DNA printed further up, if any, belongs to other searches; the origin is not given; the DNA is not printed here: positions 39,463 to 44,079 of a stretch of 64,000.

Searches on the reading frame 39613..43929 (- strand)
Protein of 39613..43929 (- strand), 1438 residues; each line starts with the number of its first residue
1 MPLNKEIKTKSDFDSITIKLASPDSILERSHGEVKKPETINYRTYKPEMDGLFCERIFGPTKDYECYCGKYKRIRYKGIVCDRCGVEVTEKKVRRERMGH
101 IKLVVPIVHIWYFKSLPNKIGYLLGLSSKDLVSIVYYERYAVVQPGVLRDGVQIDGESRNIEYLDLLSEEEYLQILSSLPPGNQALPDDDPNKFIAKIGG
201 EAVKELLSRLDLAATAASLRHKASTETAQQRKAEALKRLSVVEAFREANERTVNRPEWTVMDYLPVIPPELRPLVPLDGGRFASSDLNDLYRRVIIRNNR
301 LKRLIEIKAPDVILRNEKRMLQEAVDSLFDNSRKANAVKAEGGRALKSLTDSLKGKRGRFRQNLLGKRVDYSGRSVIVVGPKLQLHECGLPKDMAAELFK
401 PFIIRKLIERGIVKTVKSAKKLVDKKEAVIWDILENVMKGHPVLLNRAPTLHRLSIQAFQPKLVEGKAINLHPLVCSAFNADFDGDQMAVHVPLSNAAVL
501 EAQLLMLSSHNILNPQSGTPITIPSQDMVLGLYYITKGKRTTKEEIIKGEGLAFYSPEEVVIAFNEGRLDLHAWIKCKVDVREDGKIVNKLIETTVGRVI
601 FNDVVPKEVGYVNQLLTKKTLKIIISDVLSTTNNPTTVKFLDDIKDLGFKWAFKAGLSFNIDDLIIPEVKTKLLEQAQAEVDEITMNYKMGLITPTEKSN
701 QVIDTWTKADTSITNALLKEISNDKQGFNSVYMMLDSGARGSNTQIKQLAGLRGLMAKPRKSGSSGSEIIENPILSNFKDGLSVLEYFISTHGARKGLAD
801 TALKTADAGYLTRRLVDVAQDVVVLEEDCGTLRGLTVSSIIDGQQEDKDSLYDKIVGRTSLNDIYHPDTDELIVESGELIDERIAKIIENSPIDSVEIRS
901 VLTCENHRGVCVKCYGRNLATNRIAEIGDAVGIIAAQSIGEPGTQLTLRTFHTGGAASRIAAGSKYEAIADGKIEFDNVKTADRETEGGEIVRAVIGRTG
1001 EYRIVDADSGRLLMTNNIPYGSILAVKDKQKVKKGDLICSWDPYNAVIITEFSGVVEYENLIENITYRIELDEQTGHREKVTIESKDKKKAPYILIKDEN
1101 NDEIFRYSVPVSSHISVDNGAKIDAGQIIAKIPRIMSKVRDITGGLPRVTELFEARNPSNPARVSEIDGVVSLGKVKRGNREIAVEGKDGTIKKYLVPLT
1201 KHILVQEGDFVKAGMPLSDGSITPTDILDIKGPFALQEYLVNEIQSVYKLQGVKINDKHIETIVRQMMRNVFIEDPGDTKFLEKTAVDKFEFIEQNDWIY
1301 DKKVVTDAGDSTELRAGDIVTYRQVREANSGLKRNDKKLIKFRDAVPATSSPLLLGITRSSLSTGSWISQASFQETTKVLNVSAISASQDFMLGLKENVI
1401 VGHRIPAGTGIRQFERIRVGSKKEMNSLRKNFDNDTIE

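Call 45: search_protein_families(library=pfam, proteins=[window:39613-43929:-])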
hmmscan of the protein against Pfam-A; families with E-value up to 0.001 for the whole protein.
window:39613-43929:- (1438 aa): 8 families
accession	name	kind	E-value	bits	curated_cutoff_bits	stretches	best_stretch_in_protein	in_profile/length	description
PF04997.17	RNA_pol_Rpb1_1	-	1.7e-73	248.2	39.7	1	11-364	2-312/312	RNA polymerase Rpb1, domain 1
PF04998.22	RNA_pol_Rpb1_5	-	4e-66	223.6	28.5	1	781-1292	1-258/267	RNA polymerase Rpb1, domain 5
PF00623.25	RNA_pol_Rpb1_2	-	4.2e-40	138.2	25.3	1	366-507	1-165/166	RNA polymerase Rpb1, domain 2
PF04983.23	RNA_pol_Rpb1_3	-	1.1e-25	90.8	28.9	1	511-664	1-162/162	RNA polymerase Rpb1, domain 3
PF05000.22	RNA_pol_Rpb1_4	-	1.3e-18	67.3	24.8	1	693-779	1-107/107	RNA polymerase Rpb1, domain 4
PF01333.25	Apocytochr_F_C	-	5.2e-07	30.2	30.4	0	1170-1218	13-61/118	Apocytochrome F, C-terminal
PF21668.3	RPOC_hybrid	-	5.6e-05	23.3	27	0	1096-1131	32-68/102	DNA-directed RNA polymerase subunit beta', hybrid domain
PF01551.29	Peptidase_M23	-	0.00011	22.7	28.7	0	1089-1132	32-72/96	Peptidase family M23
